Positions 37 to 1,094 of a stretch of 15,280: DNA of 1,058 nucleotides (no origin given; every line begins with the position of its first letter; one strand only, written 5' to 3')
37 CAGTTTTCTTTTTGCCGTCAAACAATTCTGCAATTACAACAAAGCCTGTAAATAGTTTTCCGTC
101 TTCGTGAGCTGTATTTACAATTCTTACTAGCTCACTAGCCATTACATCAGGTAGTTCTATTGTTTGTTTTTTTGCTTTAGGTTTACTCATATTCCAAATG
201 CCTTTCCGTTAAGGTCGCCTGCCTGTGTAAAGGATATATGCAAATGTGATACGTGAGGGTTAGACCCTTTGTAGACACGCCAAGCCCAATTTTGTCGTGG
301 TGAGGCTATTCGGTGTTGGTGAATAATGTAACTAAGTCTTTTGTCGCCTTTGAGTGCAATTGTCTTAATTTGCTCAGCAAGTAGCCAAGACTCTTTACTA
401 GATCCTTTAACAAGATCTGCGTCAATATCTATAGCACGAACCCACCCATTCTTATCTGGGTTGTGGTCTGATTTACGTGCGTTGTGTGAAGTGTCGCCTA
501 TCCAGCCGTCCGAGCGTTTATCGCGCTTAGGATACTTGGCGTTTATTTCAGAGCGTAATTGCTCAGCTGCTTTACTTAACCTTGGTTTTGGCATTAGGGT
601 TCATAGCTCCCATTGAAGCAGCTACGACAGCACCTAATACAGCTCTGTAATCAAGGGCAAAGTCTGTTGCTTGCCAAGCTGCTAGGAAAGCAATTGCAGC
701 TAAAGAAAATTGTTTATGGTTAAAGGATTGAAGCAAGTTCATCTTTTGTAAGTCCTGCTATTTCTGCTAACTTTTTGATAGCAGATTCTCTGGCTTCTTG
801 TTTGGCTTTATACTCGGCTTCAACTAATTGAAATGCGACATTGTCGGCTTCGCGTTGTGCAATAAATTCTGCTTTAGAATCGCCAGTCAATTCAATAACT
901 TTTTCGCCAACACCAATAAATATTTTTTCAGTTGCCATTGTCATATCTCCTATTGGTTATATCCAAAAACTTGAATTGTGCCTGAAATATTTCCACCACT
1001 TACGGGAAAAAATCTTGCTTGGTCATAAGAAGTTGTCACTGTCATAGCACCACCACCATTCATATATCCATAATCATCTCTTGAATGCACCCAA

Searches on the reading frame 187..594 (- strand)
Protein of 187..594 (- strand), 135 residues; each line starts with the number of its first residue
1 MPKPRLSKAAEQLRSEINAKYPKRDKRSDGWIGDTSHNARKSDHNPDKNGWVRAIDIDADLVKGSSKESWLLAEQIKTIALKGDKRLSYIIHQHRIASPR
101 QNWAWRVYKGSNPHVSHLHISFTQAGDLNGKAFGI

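Call 12: search_protein_families(library=pfam, proteins=[window:187-594:-], max_evalue=0.01)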
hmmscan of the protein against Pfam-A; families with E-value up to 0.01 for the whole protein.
window:187-594:- (135 aa): 0 families

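Call 13: search_protein_families(library=phrogs, proteins=[window:187-594:-], max_evalue=0.01)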
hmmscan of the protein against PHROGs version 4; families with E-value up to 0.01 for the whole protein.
window:187-594:- (135 aa): 1 family
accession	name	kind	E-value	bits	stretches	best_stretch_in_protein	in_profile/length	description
phrog_32486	-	unknown function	1e-08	36.1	1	13-123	17-118/170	-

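Call 25: search_solved_structures(query=window:187-594:-, max_evalue=10, show_alignments=2)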
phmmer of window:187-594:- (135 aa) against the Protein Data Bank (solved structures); distinct sequences matched with E-value up to 10: 0.

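Call 26: search_protein_families(library=pfam, proteins=[window:187-594:-], max_evalue=10)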
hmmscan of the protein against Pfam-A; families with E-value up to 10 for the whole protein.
window:187-594:- (135 aa): 1 family
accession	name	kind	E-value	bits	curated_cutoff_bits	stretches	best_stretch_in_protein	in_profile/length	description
PF19831.4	DUF6312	-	0.23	12.2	27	1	25-42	77-94/98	Family of unknown function (DUF6312)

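Call 27: find_homologous_proteins(query=window:187-594:-)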
Query window:187-594:- (135 aa): 1136 proteins with E <= 0.001 among 1149 candidates; the best 120 are listed.
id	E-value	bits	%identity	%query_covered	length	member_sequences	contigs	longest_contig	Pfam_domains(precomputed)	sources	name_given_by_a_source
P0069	6.1e-81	287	93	100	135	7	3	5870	-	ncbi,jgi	jgi:hypothetical protein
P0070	6.9e-81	287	93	100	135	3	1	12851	-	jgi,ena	jgi:hypothetical protein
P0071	9.9e-81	287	92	100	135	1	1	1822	-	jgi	jgi:hypothetical protein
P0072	1.1e-80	286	93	100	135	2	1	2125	-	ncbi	-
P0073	2.3e-80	285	93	100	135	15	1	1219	-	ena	-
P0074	3.3e-80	285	93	100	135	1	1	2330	-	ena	-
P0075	4.8e-80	284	92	100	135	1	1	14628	-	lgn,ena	-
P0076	5.2e-80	284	93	100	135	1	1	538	-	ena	-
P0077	5.3e-80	284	92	100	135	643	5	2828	-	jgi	-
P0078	7.1e-80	284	90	100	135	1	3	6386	-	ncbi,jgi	jgi:hypothetical protein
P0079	8.8e-80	283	90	100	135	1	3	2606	-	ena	-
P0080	9.7e-80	283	91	100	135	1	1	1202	-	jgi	jgi:hypothetical protein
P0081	9.8e-80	283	91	100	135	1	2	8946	-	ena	-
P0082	1.1e-79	283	92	100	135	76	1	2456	-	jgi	jgi:hypothetical protein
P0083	1.1e-79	283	91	100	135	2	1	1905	-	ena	-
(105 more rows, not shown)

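Call 52: search_dna_similar(query=window:187-594:-, collection=phages, mode=protein, max_evalue=0.01, max_rows=30)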
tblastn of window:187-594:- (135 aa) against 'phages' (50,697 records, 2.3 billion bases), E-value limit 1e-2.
Records with a match: 5; places in all: 5; records where one place covers at least 80% of the query: 5.
Best place of each record, by identity: <60% 5.
By first word of the organism name: Glutamicibacter 2; Actinoplanes 2; Caudovirales 1.
By host as written in the record: - 3; Glutamicibacter halophytocola 1; Actinoplanes sp. SN223/29 1.
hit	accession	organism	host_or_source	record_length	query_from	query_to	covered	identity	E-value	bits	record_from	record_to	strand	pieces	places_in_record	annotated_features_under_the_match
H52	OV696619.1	Glutamicibacter phage Montesquieu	French washed-rind cheese surface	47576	6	122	87%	48.7%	3e-24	102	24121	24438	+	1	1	Hypothetical protein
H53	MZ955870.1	Glutamicibacter phage BIM BV-113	Glutamicibacter halophytocola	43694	6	122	87%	45.4%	3e-21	93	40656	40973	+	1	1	hypothetical protein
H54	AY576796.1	Actinoplanes phage phiAsp2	-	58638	6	127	90%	38.0%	1e-18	86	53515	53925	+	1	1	pas66: Pas66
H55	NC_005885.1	Actinoplanes phage phiAsp2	Actinoplanes sp. SN223/29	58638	6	127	90%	38.0%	1e-18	86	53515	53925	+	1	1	Pas66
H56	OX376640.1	Caudovirales sp. ct2KA10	-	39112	5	122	87%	33.1%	2e-3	42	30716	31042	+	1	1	record has no annotation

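Call 53: get_annotated_region(hit=H52, flank=5000)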
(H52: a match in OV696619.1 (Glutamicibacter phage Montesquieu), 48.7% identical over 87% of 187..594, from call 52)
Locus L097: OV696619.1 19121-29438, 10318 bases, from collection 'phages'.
description: Glutamicibacter phage Montesquieu genome assembly, complete genome: monopartite.
organism: Glutamicibacter phage Montesquieu (NCBI taxid 2891956)
taxonomy: Viruses; Duplodnaviria; Heunggongvirae; Uroviricota; Caudoviricetes
host: -; source: French washed-rind cheese surface; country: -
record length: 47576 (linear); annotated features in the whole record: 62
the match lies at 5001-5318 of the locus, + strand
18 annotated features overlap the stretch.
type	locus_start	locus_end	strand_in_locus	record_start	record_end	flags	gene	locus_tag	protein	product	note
CDS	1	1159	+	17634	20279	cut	-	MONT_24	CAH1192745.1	Tail with endopeptidase domain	-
CDS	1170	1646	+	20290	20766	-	-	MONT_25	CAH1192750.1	Tail protein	-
CDS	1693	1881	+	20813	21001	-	-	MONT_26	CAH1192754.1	Hypothetical protein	-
CDS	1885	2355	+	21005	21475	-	-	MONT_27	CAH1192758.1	Distal tail protein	-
CDS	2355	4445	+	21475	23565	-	-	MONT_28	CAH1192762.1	Chitinase, putative endolysin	-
CDS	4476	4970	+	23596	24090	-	-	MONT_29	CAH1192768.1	Tail needle protein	-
CDS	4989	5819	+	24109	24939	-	-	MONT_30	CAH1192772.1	Hypothetical protein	-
CDS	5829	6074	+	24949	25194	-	-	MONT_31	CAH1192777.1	Holin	-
CDS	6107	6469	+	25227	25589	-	-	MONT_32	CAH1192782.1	Hypothetical protein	-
CDS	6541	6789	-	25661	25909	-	-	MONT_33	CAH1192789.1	Hypothetical protein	-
CDS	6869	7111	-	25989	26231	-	-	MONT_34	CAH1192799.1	Hypothetical protein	-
CDS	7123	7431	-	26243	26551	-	-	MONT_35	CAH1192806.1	Hypothetical protein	-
CDS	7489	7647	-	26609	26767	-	-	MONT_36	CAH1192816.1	Hypothetical protein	-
CDS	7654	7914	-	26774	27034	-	-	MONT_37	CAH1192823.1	Hypothetical protein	-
CDS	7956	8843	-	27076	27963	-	-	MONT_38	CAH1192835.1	Hypothetical protein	-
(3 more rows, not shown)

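Call 54: get_annotated_region(hit=H53, flank=4000)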
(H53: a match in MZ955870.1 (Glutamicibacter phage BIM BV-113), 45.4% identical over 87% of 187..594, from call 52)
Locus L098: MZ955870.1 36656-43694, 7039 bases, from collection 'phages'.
description: Glutamicibacter phage BIM BV-113, complete genome.
organism: Glutamicibacter phage BIM BV-113 (NCBI taxid 2872631)
taxonomy: Viruses; Duplodnaviria; Heunggongvirae; Uroviricota; Caudoviricetes
host: Glutamicibacter halophytocola; source: soil; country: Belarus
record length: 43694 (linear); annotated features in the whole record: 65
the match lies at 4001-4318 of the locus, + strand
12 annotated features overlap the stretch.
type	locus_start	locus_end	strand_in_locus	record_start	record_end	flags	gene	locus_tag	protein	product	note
CDS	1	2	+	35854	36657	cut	-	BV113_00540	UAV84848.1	hypothetical protein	-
CDS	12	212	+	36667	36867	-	-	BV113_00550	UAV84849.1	hypothetical protein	-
CDS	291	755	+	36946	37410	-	-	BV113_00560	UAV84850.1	hypothetical protein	-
CDS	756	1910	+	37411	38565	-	-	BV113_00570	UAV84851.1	hypothetical protein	-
CDS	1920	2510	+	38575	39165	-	-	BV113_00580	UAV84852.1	putative minor tail protein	-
CDS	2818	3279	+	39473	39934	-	-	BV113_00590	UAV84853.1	hypothetical protein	-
CDS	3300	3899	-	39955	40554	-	-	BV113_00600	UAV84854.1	hypothetical protein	-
CDS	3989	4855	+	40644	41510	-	-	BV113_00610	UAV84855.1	hypothetical protein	-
CDS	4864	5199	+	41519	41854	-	-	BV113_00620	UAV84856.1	hypothetical protein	-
CDS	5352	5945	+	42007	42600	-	-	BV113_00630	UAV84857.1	hypothetical protein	-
CDS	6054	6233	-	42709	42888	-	-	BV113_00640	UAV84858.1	hypothetical protein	-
CDS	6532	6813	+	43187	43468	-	-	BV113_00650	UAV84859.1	hypothetical protein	-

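Call 55: search_protein_families(library=pfam, proteins=[L097:4989-5819:+, L098:3989-4855:+, L097:5829-6074:+], max_evalue=0.1)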
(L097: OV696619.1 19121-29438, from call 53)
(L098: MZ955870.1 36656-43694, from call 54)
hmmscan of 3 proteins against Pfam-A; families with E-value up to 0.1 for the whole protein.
L097:4989-5819:+ (276 aa): 0 families

L098:3989-4855:+ (288 aa): 1 family
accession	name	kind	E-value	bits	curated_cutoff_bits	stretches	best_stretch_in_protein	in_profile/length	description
PF01471.23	PG_binding_1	-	0.019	15.6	23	0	251-281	7-37/57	Putative peptidoglycan binding domain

L097:5829-6074:+ (81 aa): 5 families
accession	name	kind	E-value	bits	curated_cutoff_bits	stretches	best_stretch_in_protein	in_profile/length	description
PF03994.20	DUF350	-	0.0077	16.7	26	1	21-72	44-91/133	Domain of Unknown Function (DUF350)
PF07698.17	7TM-7TMR_HD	-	0.014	15.7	29.4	1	15-68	122-178/190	7TM receptor with intracellular HD hydrolase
PF09716.15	ETRAMP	-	0.026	14.9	29.1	1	16-40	49-73/81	Malarial early transcribed membrane protein (ETRAMP)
PF11021.13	DUF2613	-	0.055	14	22.1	0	23-40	7-24/55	Protein of unknown function (DUF2613)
PF20556.3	DUF6768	-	0.08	13.1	27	1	11-68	33-90/123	Family of unknown function (DUF6768)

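Call 56: search_solved_structures(query=L097:4989-5819:+, max_evalue=1)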
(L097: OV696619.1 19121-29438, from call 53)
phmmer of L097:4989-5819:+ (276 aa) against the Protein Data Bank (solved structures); distinct sequences matched with E-value up to 1: 0.

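Call 63: predict_structure(alignment_id=A3)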
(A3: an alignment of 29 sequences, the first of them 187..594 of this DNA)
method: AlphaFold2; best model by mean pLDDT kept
length: 135 residues; sequences in the alignment: 29
mean_pLDDT: 40.4   pTM: 0.30
mean pLDDT of the five models: 40.4, 40.1, 38.6, 38.4, 35.9
residues with pLDDT >= 90: 0; 70-90: 0; 50-70: 20; < 50: 115
segments of 3 or more residues with pLDDT < 50: 1-5, 7-10, 25-67, 80-135
pLDDT, mean of each block of 10 residues (from residue 1): 46 55 46 37 37 38 43 52 42 32 33 32 34 39
secondary structure, 60 per line:
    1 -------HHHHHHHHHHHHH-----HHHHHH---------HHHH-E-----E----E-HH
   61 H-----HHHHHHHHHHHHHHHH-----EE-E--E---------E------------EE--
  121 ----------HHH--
elements in order: H8-20 H26-31 H41-44 H67-82

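Call 73: search_protein_representatives(protein=window:187-594:-)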
Query: 135 residues. Proteins with E-value up to 0.001 (for the whole library): 5064; up to 1e-10: 3298; up to 1e-30: 11. The best 150 are listed.
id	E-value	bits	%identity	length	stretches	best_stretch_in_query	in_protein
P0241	1.0e-44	168.2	60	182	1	3-135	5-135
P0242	3.3e-43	163.4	88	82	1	55-135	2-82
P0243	4.9e-40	153.1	58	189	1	5-134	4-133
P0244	2.0e-37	144.6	55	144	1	3-133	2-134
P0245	1.1e-36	142.3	55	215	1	1-133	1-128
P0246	3.4e-35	137.4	86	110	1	6-77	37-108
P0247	6.3e-34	133.3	50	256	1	2-133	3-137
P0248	4.1e-33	130.7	50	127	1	3-124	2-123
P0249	2.9e-31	124.7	55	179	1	1-131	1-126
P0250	3.0e-31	124.6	57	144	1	6-134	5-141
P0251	3.0e-31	124.6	49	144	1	2-135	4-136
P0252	1.1e-30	122.8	54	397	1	1-124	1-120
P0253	1.7e-30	122.2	56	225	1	5-125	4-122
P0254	2.4e-30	121.7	53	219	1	5-124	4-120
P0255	4.5e-30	120.8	46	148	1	5-133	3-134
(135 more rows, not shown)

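Call 75: search_protein_families(library=pfam, alignment_id=A4, max_evalue=0.001)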
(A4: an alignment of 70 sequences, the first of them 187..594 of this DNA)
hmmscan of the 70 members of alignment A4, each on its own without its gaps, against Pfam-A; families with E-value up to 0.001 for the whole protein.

A. member 1, window:187-594:- (135 aa): 0 families

B. families by the number of members that match (of 70 scanned): 12 families
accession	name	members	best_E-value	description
PF01471.23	PG_binding_1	29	2.2e-20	Putative peptidoglycan binding domain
PF09374.15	PG_binding_3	13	2.9e-07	Predicted Peptidoglycan domain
PF01551.29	Peptidase_M23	4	1.1e-19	Peptidase family M23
PF18896.5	SLT_3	2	7e-16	Lysozyme like domain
PF18013.6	Phage_lysozyme2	1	2.6e-26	Phage tail lysozyme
PF01476.26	LysM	1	4.1e-14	LysM domain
PF05838.17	Glyco_hydro_108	1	5.1e-14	Glycosyl hydrolase 108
PF00959.24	Phage_lysozyme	1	4.4e-12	Phage lysozyme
PF03372.29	Exo_endo_phos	1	2.2e-09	Endonuclease/Exonuclease/phosphatase family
PF01464.25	SLT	1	1.1e-06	Transglycosylase SLT domain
PF01183.26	Glyco_hydro_25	1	2.3e-05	Glycosyl hydrolases family 25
PF09603.15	Fib_succ_major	1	0.00067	Fibrobacter succinogenes major domain (Fib_succ_major)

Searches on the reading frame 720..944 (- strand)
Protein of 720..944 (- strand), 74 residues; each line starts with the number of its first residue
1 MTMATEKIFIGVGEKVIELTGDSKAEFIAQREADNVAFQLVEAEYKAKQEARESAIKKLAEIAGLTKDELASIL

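Call 12: search_protein_families(library=pfam, proteins=[window:720-944:-], max_evalue=0.01)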
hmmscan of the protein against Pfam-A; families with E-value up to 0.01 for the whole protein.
window:720-944:- (74 aa): 0 families

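Call 13: search_protein_families(library=phrogs, proteins=[window:720-944:-], max_evalue=0.01)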
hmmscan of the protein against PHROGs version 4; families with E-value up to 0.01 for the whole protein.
window:720-944:- (74 aa): 1 family
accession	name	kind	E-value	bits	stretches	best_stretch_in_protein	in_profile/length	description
phrog_1604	-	unknown function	0.0039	17.7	1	36-73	134-172/251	-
